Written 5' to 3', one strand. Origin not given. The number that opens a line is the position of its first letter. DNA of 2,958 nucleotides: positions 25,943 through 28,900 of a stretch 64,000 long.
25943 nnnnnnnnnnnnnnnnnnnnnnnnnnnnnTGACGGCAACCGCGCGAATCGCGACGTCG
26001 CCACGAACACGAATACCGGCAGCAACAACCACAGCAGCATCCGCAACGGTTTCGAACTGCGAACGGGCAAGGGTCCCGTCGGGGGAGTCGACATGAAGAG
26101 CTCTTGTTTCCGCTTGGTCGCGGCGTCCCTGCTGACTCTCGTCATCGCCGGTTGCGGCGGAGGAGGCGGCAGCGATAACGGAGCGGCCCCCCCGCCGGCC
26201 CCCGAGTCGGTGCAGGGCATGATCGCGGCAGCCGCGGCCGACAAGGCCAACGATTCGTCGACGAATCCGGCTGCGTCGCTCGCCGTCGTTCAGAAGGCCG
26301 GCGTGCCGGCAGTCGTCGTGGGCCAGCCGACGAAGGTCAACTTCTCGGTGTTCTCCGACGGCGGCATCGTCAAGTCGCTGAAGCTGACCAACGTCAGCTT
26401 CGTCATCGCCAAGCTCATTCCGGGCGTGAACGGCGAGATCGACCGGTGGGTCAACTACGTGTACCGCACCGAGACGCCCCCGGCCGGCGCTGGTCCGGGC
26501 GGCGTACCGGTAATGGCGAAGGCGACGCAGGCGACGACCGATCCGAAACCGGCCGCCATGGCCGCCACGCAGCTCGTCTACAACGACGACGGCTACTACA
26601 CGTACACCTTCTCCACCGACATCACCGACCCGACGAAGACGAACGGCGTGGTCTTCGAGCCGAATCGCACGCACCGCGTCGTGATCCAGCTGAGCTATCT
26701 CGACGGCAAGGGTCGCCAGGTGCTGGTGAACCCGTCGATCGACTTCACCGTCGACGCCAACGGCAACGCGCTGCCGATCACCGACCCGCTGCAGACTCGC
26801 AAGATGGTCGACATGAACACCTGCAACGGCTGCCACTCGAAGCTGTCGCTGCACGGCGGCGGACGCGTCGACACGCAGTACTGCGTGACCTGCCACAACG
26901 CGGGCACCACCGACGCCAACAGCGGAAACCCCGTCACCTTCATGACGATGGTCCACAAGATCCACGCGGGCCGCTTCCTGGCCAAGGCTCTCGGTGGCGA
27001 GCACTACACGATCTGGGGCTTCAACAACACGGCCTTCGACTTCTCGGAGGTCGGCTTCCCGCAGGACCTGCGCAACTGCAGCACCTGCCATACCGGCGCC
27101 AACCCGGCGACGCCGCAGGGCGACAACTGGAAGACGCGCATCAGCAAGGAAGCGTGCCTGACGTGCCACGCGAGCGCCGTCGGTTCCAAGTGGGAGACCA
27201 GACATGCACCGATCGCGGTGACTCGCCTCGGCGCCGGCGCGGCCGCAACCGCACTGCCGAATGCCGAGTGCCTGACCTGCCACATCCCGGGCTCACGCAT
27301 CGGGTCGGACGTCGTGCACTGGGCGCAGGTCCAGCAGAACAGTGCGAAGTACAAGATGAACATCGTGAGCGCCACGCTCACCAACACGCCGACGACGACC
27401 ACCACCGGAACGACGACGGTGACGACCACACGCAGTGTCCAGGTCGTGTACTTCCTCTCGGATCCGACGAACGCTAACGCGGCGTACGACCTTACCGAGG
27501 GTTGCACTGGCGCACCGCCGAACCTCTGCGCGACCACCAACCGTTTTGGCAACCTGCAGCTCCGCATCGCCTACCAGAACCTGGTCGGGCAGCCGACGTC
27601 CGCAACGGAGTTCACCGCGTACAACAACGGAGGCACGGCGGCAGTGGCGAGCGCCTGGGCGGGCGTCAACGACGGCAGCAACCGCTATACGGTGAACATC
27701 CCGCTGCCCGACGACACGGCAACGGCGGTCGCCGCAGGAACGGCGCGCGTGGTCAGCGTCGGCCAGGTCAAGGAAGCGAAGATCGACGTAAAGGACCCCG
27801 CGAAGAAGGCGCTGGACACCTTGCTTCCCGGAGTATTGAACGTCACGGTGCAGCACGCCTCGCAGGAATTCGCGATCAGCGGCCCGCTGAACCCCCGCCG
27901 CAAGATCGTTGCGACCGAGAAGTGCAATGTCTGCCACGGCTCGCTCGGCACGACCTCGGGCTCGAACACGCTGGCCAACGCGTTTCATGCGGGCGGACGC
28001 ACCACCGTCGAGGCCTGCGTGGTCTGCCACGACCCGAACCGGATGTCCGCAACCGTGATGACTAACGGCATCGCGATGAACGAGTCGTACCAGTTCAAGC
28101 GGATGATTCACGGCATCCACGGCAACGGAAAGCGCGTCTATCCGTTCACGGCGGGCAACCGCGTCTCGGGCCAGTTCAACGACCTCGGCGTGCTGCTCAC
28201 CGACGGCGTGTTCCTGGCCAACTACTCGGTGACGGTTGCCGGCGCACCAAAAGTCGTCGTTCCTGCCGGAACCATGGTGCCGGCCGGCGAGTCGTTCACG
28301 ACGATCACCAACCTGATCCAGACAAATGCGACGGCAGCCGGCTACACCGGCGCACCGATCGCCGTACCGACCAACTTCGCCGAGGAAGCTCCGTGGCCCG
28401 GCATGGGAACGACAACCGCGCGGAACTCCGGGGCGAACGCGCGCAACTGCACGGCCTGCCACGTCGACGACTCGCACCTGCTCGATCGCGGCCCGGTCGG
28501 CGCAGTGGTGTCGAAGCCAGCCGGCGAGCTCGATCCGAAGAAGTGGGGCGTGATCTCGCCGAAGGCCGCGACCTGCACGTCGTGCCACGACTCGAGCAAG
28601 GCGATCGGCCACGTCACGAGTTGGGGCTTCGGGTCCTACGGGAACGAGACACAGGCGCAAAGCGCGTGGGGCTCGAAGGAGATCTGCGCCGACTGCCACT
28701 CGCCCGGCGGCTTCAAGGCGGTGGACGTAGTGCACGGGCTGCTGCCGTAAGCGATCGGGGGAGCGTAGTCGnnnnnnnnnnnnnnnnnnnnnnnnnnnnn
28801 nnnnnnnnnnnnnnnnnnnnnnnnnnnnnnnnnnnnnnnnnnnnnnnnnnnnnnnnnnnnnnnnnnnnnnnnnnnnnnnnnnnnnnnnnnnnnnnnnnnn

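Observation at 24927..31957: Complete MtrCAB-type extracellular electron-transfer conduit with CymA-like quinol dehydrogenase and a soluble cytochrome (25 haem motifs in one operon)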

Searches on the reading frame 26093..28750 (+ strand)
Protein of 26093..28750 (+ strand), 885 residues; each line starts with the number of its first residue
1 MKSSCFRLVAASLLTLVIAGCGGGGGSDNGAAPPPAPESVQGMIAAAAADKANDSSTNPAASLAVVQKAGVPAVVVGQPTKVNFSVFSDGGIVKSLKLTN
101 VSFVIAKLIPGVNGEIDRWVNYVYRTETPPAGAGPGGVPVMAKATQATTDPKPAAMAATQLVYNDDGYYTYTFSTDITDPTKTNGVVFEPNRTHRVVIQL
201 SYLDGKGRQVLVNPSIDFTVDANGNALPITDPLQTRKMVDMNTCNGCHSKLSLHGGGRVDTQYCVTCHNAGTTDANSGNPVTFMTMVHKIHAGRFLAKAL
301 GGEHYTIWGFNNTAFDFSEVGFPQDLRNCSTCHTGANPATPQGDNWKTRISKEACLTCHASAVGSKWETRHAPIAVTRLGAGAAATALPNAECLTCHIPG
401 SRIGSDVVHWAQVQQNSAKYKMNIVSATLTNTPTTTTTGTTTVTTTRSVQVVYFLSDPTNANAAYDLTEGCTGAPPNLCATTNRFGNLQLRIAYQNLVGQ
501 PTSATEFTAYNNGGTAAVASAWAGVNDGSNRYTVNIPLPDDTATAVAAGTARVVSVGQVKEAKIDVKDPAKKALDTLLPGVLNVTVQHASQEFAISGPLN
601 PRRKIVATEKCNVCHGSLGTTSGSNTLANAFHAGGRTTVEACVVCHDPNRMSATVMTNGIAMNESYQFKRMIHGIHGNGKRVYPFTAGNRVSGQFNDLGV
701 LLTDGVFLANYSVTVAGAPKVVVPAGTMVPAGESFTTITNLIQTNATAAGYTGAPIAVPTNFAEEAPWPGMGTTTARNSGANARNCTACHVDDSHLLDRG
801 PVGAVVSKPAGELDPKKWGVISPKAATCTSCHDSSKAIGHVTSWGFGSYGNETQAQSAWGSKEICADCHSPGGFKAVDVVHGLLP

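Call 4: search_protein_families(library=pfam, proteins=[window:26093-28750:+], max_evalue=0.01)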
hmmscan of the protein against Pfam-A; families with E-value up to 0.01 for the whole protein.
window:26093-28750:+ (885 aa): 6 families
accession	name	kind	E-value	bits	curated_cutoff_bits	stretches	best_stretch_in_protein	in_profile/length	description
PF22113.1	Mtrc-MtrF_II-IV_dom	-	1.2e-59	201.3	30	3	236-409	1-175/176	Outer membrane cytochrome MtrC/MtrF-like, domains II/IV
PF14522.11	Cytochrome_C7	-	1.7e-15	57.1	24.8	3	326-397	13-66/67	Cytochrome c7 and related cytochrome c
PF14537.11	Cytochrom_c3_2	-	1.6e-13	51.4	25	0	328-397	8-64/79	Cytochrome c3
PF22112.2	OmcA-like_N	-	2.8e-08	34.2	27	1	118-202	65-149/167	OmcA-like N-terminal domain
PF09699.15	Paired_CXXCH_1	-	8.6e-07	29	20.6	0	606-650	4-40/41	Doubled CXXCH motif (Paired_CXXCH_1)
PF02085.21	Cytochrom_CIII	-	2.3e-05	25.1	22.9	0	607-650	45-86/101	Class III cytochrome C family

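Call 5: search_protein_families(library=ncbifam, proteins=[window:26093-28750:+], max_evalue=0.01)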
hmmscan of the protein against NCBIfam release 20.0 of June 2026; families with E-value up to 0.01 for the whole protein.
window:26093-28750:+ (885 aa): 3 families
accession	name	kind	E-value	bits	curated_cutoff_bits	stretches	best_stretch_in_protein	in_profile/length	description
TIGR03507.1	decahem_SO1788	subfamily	7.5e-153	510.4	209.3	2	77-691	5-558/672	OmcA/MtrC family decaheme c-type cytochrome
TIGR03153.1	cytochr_NrfH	equivalog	1.6e-05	24.9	134.2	0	217-269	81-134/138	cytochrome c nitrite reductase small subunit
NF045713.1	CxxCH_16_HmcA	equivalog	8.1e-05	21.4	400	1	241-375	111-247/541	sulfate respiration complex hexadecaheme cytochrome HmcA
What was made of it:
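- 26093..28750 (+): MtrC/OmcA-family outer-surface decahaem lipoprotein (885 aa). It scores 510 bits on TIGR03507; PF22113 hits at E 1e-59 in 3 stretches, and PF22112 also hits (calls 4, 5).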
